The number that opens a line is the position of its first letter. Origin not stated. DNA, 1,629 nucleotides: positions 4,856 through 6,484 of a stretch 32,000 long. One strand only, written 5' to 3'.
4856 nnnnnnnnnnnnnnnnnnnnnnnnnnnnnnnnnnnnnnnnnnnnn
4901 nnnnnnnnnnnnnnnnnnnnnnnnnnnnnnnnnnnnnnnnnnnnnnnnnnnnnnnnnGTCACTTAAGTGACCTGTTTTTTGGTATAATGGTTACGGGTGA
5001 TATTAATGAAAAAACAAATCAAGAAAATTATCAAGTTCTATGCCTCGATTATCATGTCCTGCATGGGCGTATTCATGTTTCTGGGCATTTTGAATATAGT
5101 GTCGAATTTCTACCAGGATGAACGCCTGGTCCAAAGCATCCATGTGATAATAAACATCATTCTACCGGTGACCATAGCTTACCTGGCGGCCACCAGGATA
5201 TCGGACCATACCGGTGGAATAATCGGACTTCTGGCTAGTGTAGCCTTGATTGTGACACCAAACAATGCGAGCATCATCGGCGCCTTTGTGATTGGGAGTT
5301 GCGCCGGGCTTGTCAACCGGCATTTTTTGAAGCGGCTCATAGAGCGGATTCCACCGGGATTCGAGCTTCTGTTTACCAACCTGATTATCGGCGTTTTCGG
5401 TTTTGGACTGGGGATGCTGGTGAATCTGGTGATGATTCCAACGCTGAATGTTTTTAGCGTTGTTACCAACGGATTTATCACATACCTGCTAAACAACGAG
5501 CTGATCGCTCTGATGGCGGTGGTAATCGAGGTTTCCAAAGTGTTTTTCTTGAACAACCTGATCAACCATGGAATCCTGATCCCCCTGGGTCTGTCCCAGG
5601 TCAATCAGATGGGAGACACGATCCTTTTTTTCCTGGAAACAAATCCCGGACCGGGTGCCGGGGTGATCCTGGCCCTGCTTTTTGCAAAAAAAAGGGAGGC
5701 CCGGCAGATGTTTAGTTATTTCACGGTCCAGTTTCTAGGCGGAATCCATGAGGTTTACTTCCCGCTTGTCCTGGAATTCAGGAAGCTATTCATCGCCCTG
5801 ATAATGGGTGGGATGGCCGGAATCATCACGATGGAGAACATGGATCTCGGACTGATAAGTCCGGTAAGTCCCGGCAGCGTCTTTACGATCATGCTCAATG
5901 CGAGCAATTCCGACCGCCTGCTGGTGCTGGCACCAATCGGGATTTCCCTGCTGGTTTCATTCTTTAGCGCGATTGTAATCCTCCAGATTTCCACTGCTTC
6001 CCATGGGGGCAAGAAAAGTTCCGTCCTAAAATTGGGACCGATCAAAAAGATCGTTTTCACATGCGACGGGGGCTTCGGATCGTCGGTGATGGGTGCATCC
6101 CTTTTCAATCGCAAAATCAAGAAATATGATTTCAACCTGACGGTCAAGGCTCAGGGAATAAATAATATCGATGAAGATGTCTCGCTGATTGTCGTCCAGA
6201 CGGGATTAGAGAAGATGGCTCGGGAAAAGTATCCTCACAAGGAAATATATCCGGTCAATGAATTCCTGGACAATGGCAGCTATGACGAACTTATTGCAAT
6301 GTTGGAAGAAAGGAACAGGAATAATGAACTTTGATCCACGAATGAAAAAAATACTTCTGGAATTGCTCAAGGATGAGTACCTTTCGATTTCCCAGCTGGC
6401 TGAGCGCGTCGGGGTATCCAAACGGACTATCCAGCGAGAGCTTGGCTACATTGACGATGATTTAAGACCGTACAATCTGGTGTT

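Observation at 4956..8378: Divergent second EIICB(Mtl) paralog with its own promoter, translationally coupled to MtlR: a candidate dedicated sensor or membrane anchor for the regulator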

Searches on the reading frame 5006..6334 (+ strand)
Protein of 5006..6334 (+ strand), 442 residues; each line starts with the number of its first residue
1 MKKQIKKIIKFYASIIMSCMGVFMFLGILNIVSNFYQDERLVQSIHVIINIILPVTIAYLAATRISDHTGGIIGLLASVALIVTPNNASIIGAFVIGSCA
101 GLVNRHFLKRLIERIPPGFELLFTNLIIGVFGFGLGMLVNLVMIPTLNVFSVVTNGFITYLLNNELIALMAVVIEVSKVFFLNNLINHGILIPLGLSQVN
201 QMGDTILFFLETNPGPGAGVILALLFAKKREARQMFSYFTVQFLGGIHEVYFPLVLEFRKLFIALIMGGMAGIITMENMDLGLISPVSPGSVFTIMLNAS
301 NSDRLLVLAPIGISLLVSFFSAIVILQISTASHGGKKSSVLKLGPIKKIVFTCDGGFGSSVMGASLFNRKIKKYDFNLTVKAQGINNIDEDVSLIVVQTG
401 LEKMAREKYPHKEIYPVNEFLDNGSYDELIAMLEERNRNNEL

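Call 5: search_protein_families(library=pfam, proteins=[window:5006-6334:+])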
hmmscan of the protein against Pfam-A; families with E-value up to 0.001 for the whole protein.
window:5006-6334:+ (442 aa): 2 families
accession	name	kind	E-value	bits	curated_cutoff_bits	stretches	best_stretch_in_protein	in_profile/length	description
PF02378.23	PTS_EIIC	-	4.3e-06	26.5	30.7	1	14-269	2-319/319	Phosphotransferase system, EIIC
PF02302.22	PTS_IIB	-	1.1e-05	26.4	23.6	1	348-430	1-88/90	PTS system, Lactose/Cellobiose specific IIB subunit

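Call 6: search_protein_families(library=ncbifam, proteins=[window:5006-6334:+])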
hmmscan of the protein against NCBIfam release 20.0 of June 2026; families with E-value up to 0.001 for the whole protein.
window:5006-6334:+ (442 aa): 2 families
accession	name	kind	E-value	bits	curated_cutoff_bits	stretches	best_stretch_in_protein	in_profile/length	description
NF011663.0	PRK15083.1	subfamily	1.6e-78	264.3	589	2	2-332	7-341/639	PTS mannitol transporter subunit IICBA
TIGR00851.1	mtlA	subfamily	6.6e-63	212.8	468.4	1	5-332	2-333/340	mannitol-specific PTS transporter subunit IIC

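Call 8: find_homologous_proteins(query=window:5006-6334:+, max_evalue=1e-10)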
Query window:5006-6334:+ (442 aa): 610 proteins with E <= 1e-10 among 8000 candidates; the best 120 are listed.
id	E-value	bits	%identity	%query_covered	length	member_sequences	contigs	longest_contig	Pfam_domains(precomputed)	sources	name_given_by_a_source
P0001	1.2e-277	939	100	100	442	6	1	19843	PF02302.23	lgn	-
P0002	2.1e-230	783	82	100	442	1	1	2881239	-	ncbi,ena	-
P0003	8.7e-191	653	70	96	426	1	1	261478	PF02302.23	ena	-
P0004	5.5e-176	604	69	96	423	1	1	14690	PF02302.23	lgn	-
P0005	1.8e-144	500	55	99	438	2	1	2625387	PF02378.24,PF02302.23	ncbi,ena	-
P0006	1.7e-141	490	54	99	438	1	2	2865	PF02378.24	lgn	-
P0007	1.3e-82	296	37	99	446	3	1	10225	PF02302.23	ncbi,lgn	-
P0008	1.6e-81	293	34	100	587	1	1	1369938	PF02378.24,PF02302.23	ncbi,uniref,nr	ncbi:PTS mannitol-specific transporter subunit IIBC [Alkalihalobacillus sp. CinArs1]|uniref:PTS mann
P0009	4.7e-81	291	37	99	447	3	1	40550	PF02378.24,PF02302.23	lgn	-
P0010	6.9e-80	287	37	99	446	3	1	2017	PF02378.24,PF02302.23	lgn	-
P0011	8.9e-80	287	37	99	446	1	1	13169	PF02302.23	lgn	-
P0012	1.6e-79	286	32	98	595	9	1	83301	PF02378.24,PF02302.23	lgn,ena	-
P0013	4.8e-79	285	32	99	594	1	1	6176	PF02378.24,PF02302.23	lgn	-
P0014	1.0e-78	283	31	98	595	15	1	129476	PF02378.24,PF02302.23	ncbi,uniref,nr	ncbi:PTS mannitol-specific transporter subunit IIBC [Oceanobacillus indicireducens]|uniref:PTS syste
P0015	1.2e-78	283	33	95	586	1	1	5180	PF02378.24,PF02302.23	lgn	-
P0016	5.1e-78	281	35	99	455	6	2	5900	PF02302.23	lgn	-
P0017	8.5e-78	280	37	98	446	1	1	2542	PF02302.23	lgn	-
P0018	3.0e-77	279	33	100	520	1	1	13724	PF02302.23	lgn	-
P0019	3.7e-77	278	35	99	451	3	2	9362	PF02302.23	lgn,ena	-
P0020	7.1e-77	277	31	99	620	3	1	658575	PF02378.24,PF02302.23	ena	-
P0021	1.5e-76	276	31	99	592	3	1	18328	PF02378.24,PF02302.23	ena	-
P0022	8.0e-76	274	32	98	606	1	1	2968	PF02378.24,PF02302.23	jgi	-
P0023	8.9e-76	274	32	98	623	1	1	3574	PF02378.24,PF02302.23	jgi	-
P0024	1.0e-75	274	31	99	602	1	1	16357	PF02378.24,PF02302.23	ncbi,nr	ncbi:MAG TPA: PTS mannitol-specific transporter subunit IIBC [Rubrobacteraceae bacterium]|nr:PTS man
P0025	1.4e-75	273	35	99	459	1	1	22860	PF02302.23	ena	-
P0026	3.7e-75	272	31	100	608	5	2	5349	PF02378.24,PF00581.26,PF02302.23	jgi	jgi:mannitol PTS system EIICBA or EIICB component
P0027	3.9e-75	272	34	100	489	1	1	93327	PF02378.24,PF02302.23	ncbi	-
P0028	9.6e-75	270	35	98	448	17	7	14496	PF02378.24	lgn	-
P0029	1.1e-74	270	36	98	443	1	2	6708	PF02302.23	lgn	-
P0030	3.1e-74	269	34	98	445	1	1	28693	PF02302.23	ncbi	ncbi:MAG: hypothetical protein ACI4BB_13365, partial [Coprococcus sp.]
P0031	5.0e-74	268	35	98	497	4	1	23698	PF02302.23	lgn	-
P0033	2.1e-73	266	35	99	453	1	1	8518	PF02378.24,PF02302.23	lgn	-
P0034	5.2e-73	265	33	100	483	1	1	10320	PF02378.24,PF02302.23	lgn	-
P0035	1.5e-72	263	35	98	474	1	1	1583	PF02302.23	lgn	-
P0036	1.8e-72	263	35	98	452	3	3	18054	PF02378.24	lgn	-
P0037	2.0e-72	263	33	99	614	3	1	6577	PF02378.24,PF02302.23,PF00359.28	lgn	-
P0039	3.4e-72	262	36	99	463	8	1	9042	PF02378.24,PF02302.23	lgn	-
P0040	4.0e-72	262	34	99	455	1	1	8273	PF02302.23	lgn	-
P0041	4.6e-72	262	36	99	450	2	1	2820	PF02302.23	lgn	-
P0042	5.4e-72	261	41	70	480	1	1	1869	PF02378.24,PF02302.23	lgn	-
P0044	9.8e-72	261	34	98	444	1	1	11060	PF02302.23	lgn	-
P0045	1.2e-71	260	34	99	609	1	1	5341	PF02378.24,PF02302.23,PF00359.28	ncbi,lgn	-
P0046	6.4e-71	258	37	69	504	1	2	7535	PF02378.24,PF02302.23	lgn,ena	-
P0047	7.7e-71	258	36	99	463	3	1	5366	PF02302.23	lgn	-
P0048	9.5e-71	257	34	98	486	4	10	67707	PF02302.23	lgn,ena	-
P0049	9.5e-71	257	30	98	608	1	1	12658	PF02378.24,PF02302.23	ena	-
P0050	9.6e-71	257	36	78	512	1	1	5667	PF02302.23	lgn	-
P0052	2.9e-70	256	33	99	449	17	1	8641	PF02302.23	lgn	-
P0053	3.0e-70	256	34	98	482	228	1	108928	PF02302.23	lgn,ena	-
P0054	4.3e-70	255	34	98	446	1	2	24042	PF02378.24,PF02302.23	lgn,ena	-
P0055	5.3e-70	255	34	100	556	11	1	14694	PF02378.24,PF02302.23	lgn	-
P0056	5.8e-70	255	37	74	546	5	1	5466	PF02378.24,PF02302.23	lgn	-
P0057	1.4e-69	253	34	100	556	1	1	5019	PF02378.24,PF02302.23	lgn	-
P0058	1.7e-69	253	33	100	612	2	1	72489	PF02378.24,PF02302.23,PF00359.28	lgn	-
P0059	2.3e-69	253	35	98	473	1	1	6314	PF02302.23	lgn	-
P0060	3.9e-69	252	33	100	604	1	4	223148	PF02378.24,PF02302.23,PF00359.28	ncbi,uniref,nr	ncbi:PTS sugar transporter subunit IIA [Lederbergia wuyishanensis]|uniref:Mannitol-specific phosphot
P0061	4.3e-69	252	34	100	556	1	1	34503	PF02378.24,PF02302.23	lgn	-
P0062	5.2e-69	252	34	97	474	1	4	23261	PF02302.23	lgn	-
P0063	5.5e-69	251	34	99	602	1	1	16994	PF02378.24,PF00359.28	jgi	jgi:PTS system mannitol-specific IIC component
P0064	5.6e-69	251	34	99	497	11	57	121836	-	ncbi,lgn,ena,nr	ncbi:MAG: hypothetical protein SPD93_06725 [Lachnospiraceae bacterium]|nr:hypothetical protein [Lach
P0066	7.7e-69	251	33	100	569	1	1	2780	PF02378.24,PF02302.23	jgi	jgi:PTS system mannitol-specific IIC component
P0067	7.8e-69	251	33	100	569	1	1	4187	PF02378.24,PF02302.23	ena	-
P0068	1.3e-68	250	33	99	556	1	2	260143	PF02378.24,PF02302.23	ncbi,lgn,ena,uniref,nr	ncbi:PTS mannitol transporter subunit IICB [Vagococcus fluvialis]|uniref:PTS mannitol transporter su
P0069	1.7e-68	250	33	99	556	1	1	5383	PF02378.24,PF02302.23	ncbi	ncbi:MAG: PTS lactose transporter subunit IIBC [Vagococcus sp.]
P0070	1.8e-68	250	34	98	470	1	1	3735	PF02378.24,PF02302.23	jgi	jgi:mannitol PTS system EIICBA or EIICB component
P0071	1.8e-68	250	33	99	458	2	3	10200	PF02302.23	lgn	-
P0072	2.0e-68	250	33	100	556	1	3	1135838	PF02378.24,PF02302.23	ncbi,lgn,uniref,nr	ncbi:MAG: PTS transporter subunit EIIC [Vagococcus fluvialis]|uniref:PTS transporter subunit EIIC n=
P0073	2.3e-68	249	34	100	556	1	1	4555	PF02378.24,PF02302.23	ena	-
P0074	2.3e-68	249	33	99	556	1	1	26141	PF02378.24,PF02302.23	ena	-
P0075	2.3e-68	249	32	99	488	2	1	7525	PF02302.23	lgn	-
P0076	2.4e-68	249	34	100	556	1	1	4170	PF02378.24,PF02302.23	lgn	-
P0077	2.4e-68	249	34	100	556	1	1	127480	PF02378.24,PF02302.23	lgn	-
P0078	3.2e-68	249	33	100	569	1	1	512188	PF02378.24,PF02302.23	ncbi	ncbi:PTS transporter subunit EIIC [Vagococcus fluvialis]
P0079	3.6e-68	249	33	100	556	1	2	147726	PF02378.24,PF02302.23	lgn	-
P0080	6.2e-68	248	33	100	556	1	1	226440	PF02378.24,PF02302.23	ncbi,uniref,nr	ncbi:PTS transporter subunit EIIC [Vagococcus fluvialis]|uniref:PTS transporter subunit EIIC n=1 Tax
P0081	6.9e-68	248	33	100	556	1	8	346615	PF02378.24,PF02302.23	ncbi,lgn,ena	ncbi:PTS transporter subunit EIIC [Vagococcus fluvialis]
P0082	6.9e-68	248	33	100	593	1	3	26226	PF02378.24,PF02302.23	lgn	-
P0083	7.4e-68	248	33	100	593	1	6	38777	PF02378.24,PF02302.23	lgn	-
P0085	7.9e-68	248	33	100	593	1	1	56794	PF02378.24,PF02302.23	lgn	-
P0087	8.4e-68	248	33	100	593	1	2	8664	PF02378.24,PF02302.23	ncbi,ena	-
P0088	8.5e-68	248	33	100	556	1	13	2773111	PF02378.24,PF02302.23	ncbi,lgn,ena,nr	ncbi:PTS transporter subunit EIIC [Vagococcus fluvialis]|nr:PTS transporter subunit EIIC [Vagococcus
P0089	8.6e-68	248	33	100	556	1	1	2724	PF02378.24,PF02302.23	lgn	-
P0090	8.8e-68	247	33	96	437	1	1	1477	PF02378.24,PF02302.23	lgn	-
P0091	9.0e-68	247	33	100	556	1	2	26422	PF02378.24,PF02302.23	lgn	-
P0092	1.0e-67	247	33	100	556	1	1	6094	PF02378.24,PF02302.23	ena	-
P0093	1.1e-67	247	34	100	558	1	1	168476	PF02378.24,PF02302.23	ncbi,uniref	ncbi:PTS transporter subunit EIIC [Vagococcus fluvialis]|uniref:PTS transporter subunit EIIC n=1 Tax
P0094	1.2e-67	247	33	100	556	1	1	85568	PF02378.24,PF02302.23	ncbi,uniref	ncbi:PTS transporter subunit EIIC [Vagococcus fluvialis]|uniref:PTS transporter subunit EIIC n=1 Tax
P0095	1.3e-67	247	34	100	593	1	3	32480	PF02378.24,PF02302.23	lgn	-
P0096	1.4e-67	247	36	98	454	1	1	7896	PF02378.24,PF02302.23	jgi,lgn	-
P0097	2.5e-67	246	33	98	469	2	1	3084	PF02378.24,PF02302.23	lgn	-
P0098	2.6e-67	246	33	100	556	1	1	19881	PF02378.24,PF02302.23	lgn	-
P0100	2.9e-67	246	34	99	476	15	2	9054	PF02302.23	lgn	-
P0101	3.2e-67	246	33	100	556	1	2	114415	PF02378.24,PF02302.23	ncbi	ncbi:PTS transporter subunit EIIC [Vagococcus fluvialis]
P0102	3.5e-67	246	33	100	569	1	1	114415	PF02378.24,PF02302.23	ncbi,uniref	ncbi:PTS transporter subunit EIIC [Vagococcus fluvialis]|uniref:PTS transporter subunit EIIC n=2 Tax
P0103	4.7e-67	245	34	99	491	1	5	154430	PF02378.24,PF02302.23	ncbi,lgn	-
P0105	7.6e-67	244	35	74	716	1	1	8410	PF02302.23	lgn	-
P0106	1.3e-66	244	34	99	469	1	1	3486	PF02302.23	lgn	-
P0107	1.5e-66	243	34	98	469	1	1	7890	PF02378.24,PF02302.23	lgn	-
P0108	1.6e-66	243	33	99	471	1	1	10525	PF02302.23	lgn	-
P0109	1.7e-66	243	33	98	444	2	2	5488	PF02378.24,PF02302.23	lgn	-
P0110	1.9e-66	243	34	98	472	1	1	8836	PF02378.24,PF02302.23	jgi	jgi:mannitol PTS system EIICBA or EIICB component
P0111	2.2e-66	243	33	99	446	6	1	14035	PF02302.23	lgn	-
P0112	2.5e-66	243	36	99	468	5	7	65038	PF02378.24,PF02302.23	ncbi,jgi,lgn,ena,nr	ncbi:MAG TPA: PTS mannitol transporter subunit IIBC [Eubacteriaceae bacterium]|jgi:PTS system mannit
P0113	3.2e-66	242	34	99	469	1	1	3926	PF02302.23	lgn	-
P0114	3.3e-66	242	33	99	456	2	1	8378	PF02302.23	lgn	-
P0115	4.0e-66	242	34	98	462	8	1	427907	PF02378.24,PF02302.23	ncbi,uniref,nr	ncbi:PTS mannitol transporter subunit IIBC [Bacillus sp. mrc49]|uniref:PTS mannitol transporter subu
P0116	5.9e-66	241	33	99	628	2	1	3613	PF02378.24,PF02302.23,PF00359.28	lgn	-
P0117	6.3e-66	241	34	98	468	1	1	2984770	PF02378.24,PF02302.23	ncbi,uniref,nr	ncbi:PTS mannitol transporter subunit IICB [Caloramator sp. E03]|uniref:PTS mannitol transporter sub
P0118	8.3e-66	241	33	98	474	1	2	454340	PF02378.24,PF02302.23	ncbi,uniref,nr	ncbi:PTS mannitol transporter subunit IICB [Neobacillus jeddahensis]|uniref:PTS mannitol transporter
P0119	8.8e-66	241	34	98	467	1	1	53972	PF02378.24,PF02302.23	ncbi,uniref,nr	ncbi:PTS mannitol transporter subunit IICB [Bacillus sp. MRMR6]|uniref:PTS mannitol transporter subu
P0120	1.1e-65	241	34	98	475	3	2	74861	PF02378.24,PF02302.23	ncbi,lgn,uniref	ncbi:PTS mannitol transporter subunit IICB [Bacillus sp. REN3]|uniref:PTS mannitol transporter subun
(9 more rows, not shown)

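Call 9: find_related_loci(query=window:5006-6334:+, collection=genome_contigs, flank=8000)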
Query window:5006-6334:+ (442 aa) in genome_contigs; peptide patterns used: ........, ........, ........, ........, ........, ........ (x = any residue, [..] = any of these).
272 stretches matched a pattern, but none encodes a relative of the query by tblastn (E <= 1e-3).

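Call 10: find_encoding_contigs(protein=P0002, flank=10000, max_places=2)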
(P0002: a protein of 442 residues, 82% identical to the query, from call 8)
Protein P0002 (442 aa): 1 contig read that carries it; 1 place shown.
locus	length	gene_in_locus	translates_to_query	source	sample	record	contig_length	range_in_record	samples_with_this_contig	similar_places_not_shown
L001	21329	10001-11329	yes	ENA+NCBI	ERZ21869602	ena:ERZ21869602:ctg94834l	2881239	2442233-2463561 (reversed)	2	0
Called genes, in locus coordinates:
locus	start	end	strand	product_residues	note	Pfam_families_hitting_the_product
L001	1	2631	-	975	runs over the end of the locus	PF21347:DUF3108_like (faint), PF10646:Germane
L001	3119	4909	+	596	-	PF13687:DUF4153 (weak)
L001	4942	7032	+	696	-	PF00989:PAS (faint), PF08448:PAS_4 (faint), PF13188:PAS_8 (faint), PF14598:PAS_11 (faint), PF13426:PAS_9, PF08447:PAS_3, PF00990:GGDEF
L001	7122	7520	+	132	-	PF11026:DUF2721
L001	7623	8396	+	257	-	PF01048:PNP_UDP_1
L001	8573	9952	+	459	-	PF02378:PTS_EIIC, PF02302:PTS_IIB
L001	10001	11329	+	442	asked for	-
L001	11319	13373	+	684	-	PF05043:Mga (faint), PF08220:HTH_DeoR (faint), PF08279:HTH_11 (weak), PF00874:PRD, PF00359:PTS_EIIA_2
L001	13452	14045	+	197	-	PF00881:Nitroreductase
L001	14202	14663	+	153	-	PF00359:PTS_EIIA_2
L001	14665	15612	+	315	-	PF00294:PfkB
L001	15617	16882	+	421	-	PF08240:ADH_N, PF00107:ADH_zinc_N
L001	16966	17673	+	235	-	PF12695:Abhydrolase_5, PF12146:Hydrolase_4 (weak), PF00561:Abhydrolase_1 (weak)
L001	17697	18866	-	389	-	PF02540:NAD_synthase, PF02568:ThiI (weak), PF00764:Arginosuc_synth (weak), PF03054:tRNA_Me_trans, PF06508:QueC (weak), PF20259:tRNA_Me_trans_M, PF20258:tRNA_Me_trans_C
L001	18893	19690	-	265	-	PF02463:SMC_N, PF09818:ABC_ATPase (faint), PF00005:ABC_tran, PF13304:AAA_21 (faint)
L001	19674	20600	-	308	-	PF02653:BPD_transp_2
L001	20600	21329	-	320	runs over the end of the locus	PF04392:ABC_sub_bind, PF13407:Peripla_BP_4 (weak)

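Call 11: find_encoding_contigs(protein=P0005, flank=10000, max_places=2)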
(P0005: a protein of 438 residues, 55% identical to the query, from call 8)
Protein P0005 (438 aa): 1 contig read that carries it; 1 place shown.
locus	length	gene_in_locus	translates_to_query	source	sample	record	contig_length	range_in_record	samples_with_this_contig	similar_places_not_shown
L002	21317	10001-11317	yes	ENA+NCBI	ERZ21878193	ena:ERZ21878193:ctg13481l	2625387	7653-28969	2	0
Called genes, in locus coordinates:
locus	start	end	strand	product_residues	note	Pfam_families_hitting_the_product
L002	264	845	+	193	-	-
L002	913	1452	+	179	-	-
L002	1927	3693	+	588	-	-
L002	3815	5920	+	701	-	PF00989:PAS (faint), PF13188:PAS_8 (faint), PF13426:PAS_9 (weak), PF08447:PAS_3, PF00990:GGDEF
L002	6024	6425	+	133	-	PF11026:DUF2721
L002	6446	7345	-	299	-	PF00389:2-Hacid_dh, PF02826:2-Hacid_dh_C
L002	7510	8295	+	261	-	PF01048:PNP_UDP_1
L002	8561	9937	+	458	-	PF02378:PTS_EIIC, PF02302:PTS_IIB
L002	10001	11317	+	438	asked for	PF02378:PTS_EIIC, PF02302:PTS_IIB (weak)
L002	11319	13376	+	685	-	PF05043:Mga (weak), PF08220:HTH_DeoR (faint), PF05043:Mga (weak), PF08279:HTH_11 (weak), PF00874:PRD, PF00359:PTS_EIIA_2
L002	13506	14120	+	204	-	PF00881:Nitroreductase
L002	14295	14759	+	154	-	PF00359:PTS_EIIA_2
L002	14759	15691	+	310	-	PF00294:PfkB, PF08543:Phos_pyr_kin (weak)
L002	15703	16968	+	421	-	PF08240:ADH_N, PF00107:ADH_zinc_N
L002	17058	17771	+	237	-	PF12695:Abhydrolase_5, PF00561:Abhydrolase_1 (weak), PF12146:Hydrolase_4 (weak)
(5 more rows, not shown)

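Call 12: find_encoding_contigs(protein=P0003, flank=10000, max_places=2)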
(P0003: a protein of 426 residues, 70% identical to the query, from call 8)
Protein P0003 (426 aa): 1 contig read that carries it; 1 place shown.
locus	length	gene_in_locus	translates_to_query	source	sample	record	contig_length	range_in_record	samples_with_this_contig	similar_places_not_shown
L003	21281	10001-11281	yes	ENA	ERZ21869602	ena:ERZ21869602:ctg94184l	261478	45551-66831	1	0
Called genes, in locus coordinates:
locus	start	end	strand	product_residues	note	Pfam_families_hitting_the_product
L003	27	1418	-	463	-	PF10646:Germane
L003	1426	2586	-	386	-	PF10646:Germane (weak)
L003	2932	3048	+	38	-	-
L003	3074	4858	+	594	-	PF13687:DUF4153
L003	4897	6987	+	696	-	PF00989:PAS (faint), PF08448:PAS_4 (faint), PF13188:PAS_8 (faint), PF14598:PAS_11 (faint), PF13426:PAS_9, PF08447:PAS_3, PF00990:GGDEF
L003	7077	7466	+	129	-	PF11026:DUF2721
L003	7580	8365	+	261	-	PF01048:PNP_UDP_1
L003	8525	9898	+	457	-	PF02378:PTS_EIIC, PF02302:PTS_IIB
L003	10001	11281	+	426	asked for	PF02302:PTS_IIB (weak)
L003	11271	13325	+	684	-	PF08220:HTH_DeoR (faint), PF08279:HTH_11 (weak), PF13412:HTH_24 (weak), PF05043:Mga (weak), PF00874:PRD, PF00359:PTS_EIIA_2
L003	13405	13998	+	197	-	PF00881:Nitroreductase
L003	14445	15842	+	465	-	PF00078:RVT_1, PF08388:GIIM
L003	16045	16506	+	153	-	PF00359:PTS_EIIA_2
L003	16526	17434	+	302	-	PF00294:PfkB, PF08543:Phos_pyr_kin (weak)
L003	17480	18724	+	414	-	PF08240:ADH_N, PF00107:ADH_zinc_N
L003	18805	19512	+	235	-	PF12695:Abhydrolase_5, PF12146:Hydrolase_4 (weak), PF00561:Abhydrolase_1 (weak)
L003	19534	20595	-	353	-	PF02540:NAD_synthase, PF02568:ThiI (weak), PF03054:tRNA_Me_trans, PF06508:QueC (weak), PF20259:tRNA_Me_trans_M, PF20258:tRNA_Me_trans_C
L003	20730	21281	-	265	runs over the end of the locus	PF02463:SMC_N, PF00005:ABC_tran, PF13304:AAA_21 (faint)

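Call 13: list_cluster_members(proteins=[P0001, P0002, P0005, P0007, P0027, P0103, P0045])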
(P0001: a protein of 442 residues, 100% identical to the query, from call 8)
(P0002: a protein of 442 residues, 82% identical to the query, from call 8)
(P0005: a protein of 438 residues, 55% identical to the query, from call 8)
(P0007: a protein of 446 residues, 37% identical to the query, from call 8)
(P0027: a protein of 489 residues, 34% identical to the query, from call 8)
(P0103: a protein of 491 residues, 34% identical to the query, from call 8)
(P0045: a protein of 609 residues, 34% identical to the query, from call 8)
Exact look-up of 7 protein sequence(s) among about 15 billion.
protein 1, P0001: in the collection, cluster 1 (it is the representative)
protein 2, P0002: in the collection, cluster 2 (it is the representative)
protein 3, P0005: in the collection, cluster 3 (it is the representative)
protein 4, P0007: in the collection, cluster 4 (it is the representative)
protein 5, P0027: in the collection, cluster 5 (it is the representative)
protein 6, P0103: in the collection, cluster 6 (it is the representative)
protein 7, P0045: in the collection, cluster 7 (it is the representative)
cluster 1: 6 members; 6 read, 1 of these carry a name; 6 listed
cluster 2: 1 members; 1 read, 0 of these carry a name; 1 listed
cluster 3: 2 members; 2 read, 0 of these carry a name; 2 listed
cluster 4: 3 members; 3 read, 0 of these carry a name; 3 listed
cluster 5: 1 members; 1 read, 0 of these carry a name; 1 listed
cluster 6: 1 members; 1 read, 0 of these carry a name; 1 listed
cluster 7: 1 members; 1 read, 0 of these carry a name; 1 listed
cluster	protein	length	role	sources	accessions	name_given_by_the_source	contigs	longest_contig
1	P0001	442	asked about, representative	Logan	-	-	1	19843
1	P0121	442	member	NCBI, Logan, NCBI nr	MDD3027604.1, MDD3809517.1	MAG: hypothetical protein PHI41_06120 [Erysipelotrichaceae bacterium] | hypothetical protein [Erysipelotrichaceae bacterium]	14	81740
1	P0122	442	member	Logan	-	-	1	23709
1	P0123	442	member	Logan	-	-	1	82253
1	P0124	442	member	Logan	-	-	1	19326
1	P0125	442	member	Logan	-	-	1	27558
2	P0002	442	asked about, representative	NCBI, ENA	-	-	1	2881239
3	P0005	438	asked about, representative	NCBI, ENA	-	-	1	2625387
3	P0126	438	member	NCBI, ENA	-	-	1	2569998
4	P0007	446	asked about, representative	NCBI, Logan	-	-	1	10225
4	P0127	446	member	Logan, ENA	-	-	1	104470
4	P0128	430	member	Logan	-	-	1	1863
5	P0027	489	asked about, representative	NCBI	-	-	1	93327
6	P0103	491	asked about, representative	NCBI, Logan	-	-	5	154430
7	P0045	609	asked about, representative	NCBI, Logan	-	-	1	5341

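Call 15: find_encoding_contigs(protein=P0007, flank=8000, max_places=2)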
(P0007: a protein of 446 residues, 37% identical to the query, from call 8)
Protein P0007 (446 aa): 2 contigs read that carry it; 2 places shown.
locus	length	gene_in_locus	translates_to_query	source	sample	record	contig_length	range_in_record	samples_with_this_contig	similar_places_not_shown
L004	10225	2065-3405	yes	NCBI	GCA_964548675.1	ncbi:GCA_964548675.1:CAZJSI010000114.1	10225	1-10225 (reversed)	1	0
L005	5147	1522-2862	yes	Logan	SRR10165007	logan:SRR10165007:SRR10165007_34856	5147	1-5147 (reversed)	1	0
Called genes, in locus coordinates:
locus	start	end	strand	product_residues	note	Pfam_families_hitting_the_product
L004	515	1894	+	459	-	PF02378:PTS_EIIC, PF02302:PTS_IIB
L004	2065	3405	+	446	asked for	PF02302:PTS_IIB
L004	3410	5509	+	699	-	PF05043:Mga (faint), PF08220:HTH_DeoR (faint), PF08279:HTH_11, PF00874:PRD, PF00359:PTS_EIIA_2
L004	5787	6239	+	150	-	PF00359:PTS_EIIA_2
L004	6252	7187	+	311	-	PF00294:PfkB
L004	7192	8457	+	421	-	PF08240:ADH_N, PF00107:ADH_zinc_N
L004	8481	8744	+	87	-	PF00381:PTS-HPr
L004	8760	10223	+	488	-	?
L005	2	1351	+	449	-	?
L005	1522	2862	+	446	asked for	PF02302:PTS_IIB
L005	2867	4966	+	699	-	PF05043:Mga (faint), PF08220:HTH_DeoR (faint), PF08279:HTH_11, PF00874:PRD, PF00359:PTS_EIIA_2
